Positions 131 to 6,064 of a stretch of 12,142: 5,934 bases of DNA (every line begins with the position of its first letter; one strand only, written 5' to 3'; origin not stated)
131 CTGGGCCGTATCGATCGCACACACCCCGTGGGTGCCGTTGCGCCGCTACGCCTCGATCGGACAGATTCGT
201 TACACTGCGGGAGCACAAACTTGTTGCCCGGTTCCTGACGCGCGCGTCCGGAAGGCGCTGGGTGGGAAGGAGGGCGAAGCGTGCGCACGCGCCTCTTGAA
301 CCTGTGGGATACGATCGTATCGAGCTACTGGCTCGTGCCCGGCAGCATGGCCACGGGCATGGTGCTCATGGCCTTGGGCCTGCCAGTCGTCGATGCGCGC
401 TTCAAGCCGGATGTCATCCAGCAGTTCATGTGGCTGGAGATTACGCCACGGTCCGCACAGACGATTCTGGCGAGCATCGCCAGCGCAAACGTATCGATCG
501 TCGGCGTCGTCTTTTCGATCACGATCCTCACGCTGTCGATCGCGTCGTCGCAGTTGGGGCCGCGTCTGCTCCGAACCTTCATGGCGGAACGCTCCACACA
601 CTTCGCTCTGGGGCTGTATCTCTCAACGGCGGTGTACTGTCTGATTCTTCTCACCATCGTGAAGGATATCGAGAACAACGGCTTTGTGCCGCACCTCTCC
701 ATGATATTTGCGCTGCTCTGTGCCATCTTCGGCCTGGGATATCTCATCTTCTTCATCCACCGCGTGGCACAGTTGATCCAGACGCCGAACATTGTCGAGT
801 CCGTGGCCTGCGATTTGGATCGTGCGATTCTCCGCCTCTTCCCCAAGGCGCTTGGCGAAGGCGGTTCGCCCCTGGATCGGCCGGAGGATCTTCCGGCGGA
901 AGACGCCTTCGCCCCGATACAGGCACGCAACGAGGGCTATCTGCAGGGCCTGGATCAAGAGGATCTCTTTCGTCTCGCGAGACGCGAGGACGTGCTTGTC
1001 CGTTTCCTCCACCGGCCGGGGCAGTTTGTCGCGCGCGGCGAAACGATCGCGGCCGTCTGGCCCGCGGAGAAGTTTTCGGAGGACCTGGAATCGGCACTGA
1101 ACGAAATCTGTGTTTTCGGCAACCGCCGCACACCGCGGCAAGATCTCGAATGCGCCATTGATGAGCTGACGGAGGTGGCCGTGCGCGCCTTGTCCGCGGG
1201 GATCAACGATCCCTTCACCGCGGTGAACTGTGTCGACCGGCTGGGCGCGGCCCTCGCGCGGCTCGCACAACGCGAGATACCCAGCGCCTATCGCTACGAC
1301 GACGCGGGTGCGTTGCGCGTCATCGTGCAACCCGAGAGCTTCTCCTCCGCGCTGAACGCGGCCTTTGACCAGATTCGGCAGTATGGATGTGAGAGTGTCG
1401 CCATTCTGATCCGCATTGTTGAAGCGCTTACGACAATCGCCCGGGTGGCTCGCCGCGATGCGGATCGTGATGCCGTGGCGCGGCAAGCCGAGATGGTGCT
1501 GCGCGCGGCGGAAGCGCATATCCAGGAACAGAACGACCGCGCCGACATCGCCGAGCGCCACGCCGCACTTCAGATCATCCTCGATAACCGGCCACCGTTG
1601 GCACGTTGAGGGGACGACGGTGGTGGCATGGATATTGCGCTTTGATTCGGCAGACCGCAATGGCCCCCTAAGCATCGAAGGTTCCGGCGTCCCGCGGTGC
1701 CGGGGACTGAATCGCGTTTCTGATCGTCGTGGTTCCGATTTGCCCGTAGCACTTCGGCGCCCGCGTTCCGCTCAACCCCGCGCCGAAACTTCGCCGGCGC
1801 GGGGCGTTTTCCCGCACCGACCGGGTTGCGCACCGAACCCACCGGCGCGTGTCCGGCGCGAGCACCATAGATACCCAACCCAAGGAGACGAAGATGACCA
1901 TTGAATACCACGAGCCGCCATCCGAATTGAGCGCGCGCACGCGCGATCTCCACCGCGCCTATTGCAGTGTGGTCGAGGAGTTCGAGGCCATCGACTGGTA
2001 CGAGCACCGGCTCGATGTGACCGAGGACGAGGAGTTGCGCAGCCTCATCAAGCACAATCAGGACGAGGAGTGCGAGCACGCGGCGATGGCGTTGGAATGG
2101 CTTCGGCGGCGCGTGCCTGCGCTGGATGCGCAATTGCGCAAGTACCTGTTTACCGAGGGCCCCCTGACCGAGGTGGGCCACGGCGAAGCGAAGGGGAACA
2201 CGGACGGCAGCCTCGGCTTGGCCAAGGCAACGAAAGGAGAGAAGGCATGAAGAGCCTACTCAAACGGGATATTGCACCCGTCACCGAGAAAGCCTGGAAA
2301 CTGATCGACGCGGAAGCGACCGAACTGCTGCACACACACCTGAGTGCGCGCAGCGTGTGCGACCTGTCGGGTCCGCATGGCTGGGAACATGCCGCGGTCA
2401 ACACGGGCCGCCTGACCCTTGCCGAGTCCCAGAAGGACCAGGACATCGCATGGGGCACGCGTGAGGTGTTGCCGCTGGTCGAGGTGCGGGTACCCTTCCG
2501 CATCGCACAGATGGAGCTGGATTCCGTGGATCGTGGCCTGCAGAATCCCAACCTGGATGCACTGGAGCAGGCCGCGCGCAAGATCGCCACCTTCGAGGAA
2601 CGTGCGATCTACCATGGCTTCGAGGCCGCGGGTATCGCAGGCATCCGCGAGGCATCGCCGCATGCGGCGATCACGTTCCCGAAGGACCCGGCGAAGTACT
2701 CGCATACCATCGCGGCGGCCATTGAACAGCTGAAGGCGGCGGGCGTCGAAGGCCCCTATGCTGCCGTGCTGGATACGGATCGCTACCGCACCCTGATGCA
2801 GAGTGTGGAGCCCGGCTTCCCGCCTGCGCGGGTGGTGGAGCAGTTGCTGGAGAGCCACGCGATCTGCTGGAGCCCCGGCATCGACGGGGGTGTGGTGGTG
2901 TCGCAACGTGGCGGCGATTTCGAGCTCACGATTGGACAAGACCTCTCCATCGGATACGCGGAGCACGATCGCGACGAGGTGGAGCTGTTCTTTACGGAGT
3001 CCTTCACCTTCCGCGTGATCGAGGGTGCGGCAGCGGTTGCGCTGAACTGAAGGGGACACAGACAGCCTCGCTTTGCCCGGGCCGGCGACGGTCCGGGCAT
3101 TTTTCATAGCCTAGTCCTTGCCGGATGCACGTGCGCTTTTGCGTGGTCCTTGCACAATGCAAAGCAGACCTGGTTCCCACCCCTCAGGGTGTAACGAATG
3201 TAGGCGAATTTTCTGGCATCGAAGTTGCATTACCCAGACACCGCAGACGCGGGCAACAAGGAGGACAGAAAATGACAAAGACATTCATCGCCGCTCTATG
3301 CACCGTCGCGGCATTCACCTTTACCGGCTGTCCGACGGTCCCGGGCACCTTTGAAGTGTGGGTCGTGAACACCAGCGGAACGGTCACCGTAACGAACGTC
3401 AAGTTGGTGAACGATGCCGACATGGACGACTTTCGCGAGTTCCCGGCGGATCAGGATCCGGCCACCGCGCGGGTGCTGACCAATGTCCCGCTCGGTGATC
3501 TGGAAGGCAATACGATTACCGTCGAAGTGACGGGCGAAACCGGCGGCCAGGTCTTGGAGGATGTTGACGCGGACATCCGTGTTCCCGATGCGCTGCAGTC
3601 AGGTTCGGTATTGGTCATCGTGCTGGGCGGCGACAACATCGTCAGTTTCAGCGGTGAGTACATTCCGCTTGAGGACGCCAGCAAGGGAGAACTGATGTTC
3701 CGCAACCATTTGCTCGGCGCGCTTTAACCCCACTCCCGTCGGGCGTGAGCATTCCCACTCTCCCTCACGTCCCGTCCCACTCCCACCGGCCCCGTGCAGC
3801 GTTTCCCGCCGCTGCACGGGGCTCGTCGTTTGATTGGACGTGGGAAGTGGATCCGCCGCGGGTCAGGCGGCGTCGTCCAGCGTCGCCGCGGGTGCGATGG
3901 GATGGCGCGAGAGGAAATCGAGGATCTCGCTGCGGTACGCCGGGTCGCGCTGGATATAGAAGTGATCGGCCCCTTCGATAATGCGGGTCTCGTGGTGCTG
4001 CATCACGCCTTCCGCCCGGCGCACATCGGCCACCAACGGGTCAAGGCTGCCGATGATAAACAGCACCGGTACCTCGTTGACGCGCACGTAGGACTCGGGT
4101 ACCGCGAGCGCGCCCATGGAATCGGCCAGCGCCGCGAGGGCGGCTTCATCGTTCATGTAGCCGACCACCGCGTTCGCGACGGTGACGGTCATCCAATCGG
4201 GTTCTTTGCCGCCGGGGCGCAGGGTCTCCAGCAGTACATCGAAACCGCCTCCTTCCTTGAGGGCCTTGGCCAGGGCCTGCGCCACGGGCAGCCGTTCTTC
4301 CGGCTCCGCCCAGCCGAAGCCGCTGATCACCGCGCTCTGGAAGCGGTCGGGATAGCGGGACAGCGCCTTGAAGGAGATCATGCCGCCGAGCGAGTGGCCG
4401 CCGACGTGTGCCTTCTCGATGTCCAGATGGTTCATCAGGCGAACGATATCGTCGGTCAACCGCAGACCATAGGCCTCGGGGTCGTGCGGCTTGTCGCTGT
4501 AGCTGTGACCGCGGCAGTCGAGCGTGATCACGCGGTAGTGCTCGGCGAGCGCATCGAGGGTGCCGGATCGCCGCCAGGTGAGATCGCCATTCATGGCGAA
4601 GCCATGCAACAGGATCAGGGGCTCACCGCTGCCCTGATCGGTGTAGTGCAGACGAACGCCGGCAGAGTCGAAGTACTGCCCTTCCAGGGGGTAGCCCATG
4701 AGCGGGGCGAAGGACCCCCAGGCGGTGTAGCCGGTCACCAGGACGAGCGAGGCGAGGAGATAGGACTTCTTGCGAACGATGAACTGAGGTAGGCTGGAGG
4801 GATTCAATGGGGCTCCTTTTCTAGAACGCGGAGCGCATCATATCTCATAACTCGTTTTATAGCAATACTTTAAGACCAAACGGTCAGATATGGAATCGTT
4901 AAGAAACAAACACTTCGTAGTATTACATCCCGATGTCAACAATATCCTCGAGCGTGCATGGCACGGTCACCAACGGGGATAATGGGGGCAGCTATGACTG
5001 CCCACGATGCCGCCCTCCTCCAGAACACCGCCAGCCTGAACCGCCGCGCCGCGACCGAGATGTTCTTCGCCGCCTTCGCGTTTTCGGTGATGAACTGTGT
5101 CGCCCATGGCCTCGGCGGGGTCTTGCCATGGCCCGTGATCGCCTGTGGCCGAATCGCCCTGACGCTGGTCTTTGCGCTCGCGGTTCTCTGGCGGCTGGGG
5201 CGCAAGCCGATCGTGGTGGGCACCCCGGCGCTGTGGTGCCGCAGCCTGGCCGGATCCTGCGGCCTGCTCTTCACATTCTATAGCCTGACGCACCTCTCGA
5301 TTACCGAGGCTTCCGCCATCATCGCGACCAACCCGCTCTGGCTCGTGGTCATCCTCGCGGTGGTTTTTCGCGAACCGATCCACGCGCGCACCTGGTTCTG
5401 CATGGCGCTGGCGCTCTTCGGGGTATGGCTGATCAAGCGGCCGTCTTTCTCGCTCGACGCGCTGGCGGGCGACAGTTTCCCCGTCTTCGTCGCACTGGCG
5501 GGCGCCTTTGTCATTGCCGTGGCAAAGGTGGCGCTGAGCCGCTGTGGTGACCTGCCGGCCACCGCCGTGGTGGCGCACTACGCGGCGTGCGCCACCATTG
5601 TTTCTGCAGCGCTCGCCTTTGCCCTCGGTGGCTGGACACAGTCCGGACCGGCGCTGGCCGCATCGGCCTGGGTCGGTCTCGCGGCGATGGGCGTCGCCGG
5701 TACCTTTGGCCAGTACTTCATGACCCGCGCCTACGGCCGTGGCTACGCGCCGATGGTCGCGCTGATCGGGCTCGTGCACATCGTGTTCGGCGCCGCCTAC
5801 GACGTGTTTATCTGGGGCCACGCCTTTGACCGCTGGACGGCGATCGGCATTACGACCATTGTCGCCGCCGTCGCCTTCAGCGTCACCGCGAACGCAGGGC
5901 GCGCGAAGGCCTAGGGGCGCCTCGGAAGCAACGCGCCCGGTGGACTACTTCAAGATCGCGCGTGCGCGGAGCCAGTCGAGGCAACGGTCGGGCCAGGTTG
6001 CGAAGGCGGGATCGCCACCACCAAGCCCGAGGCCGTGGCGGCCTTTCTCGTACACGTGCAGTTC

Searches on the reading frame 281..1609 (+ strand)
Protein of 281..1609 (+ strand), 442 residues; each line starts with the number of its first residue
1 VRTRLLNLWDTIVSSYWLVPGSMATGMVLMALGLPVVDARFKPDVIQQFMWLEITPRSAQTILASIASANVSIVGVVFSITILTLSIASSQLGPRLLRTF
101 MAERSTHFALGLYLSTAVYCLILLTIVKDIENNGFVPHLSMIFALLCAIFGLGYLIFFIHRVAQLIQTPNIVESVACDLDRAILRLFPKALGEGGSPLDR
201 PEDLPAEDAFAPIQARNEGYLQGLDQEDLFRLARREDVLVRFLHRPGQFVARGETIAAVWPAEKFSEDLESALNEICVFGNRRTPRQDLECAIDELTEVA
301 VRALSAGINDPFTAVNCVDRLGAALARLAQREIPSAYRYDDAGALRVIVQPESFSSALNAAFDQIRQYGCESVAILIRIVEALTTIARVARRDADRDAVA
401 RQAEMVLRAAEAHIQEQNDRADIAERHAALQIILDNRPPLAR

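Call 9: search_protein_families(library=pfam, proteins=[window:281-1609:+])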
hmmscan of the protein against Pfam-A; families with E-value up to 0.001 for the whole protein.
window:281-1609:+ (442 aa): 1 family
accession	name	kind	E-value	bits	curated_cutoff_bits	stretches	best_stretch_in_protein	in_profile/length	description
PF10011.15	DUF2254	-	4.4e-114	381.6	28.8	1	14-384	2-367/368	Predicted membrane protein (DUF2254)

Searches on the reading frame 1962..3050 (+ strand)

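Call 9: search_protein_families(library=pfam, proteins=[window:1962-3050:+])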
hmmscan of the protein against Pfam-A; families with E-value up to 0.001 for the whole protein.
window:1962-3050:+ (362 aa): 1 family
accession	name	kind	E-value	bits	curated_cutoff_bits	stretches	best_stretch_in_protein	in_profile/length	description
PF04454.18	Linocin_M18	-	9e-83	277.8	24.3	1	99-349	3-253/253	Encapsulating protein for peroxidase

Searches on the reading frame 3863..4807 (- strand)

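Call 9: search_protein_families(library=pfam, proteins=[window:3863-4807:-])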
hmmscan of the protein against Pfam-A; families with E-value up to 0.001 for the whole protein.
window:3863-4807:- (314 aa): 4 families
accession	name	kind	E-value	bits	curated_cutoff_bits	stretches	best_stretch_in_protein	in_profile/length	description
PF00561.26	Abhydrolase_1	-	1.3e-28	100.7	25.8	1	63-164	2-102/245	alpha/beta hydrolase fold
PF12697.13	Abhydrolase_6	-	1.6e-17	65.3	26.3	1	64-289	1-211/217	Alpha/beta hydrolase family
PF12146.15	Hydrolase_4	-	7.2e-10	39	27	1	65-260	8-206/239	Serine aminopeptidase, S33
PF00756.26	Esterase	-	0.00054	20.2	22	1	128-162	110-147/251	Putative esterase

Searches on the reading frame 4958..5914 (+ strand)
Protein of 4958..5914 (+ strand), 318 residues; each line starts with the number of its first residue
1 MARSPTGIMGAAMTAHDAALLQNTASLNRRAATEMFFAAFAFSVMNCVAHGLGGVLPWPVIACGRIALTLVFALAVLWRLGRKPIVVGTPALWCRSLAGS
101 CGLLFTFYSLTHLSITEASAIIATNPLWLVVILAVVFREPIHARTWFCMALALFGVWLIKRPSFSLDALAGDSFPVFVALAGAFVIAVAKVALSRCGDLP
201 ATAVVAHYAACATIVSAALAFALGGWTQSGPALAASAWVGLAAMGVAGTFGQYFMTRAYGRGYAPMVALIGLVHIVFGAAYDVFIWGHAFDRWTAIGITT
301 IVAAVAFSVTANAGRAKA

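Call 9: search_protein_families(library=pfam, proteins=[window:4958-5914:+])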
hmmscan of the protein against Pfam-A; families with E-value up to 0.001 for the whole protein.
window:4958-5914:+ (318 aa): 1 family
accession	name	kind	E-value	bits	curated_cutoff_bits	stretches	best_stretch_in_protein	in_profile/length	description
PF00892.27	EamA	-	1e-16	61.9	28.2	2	35-159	7-133/135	EamA-like transporter family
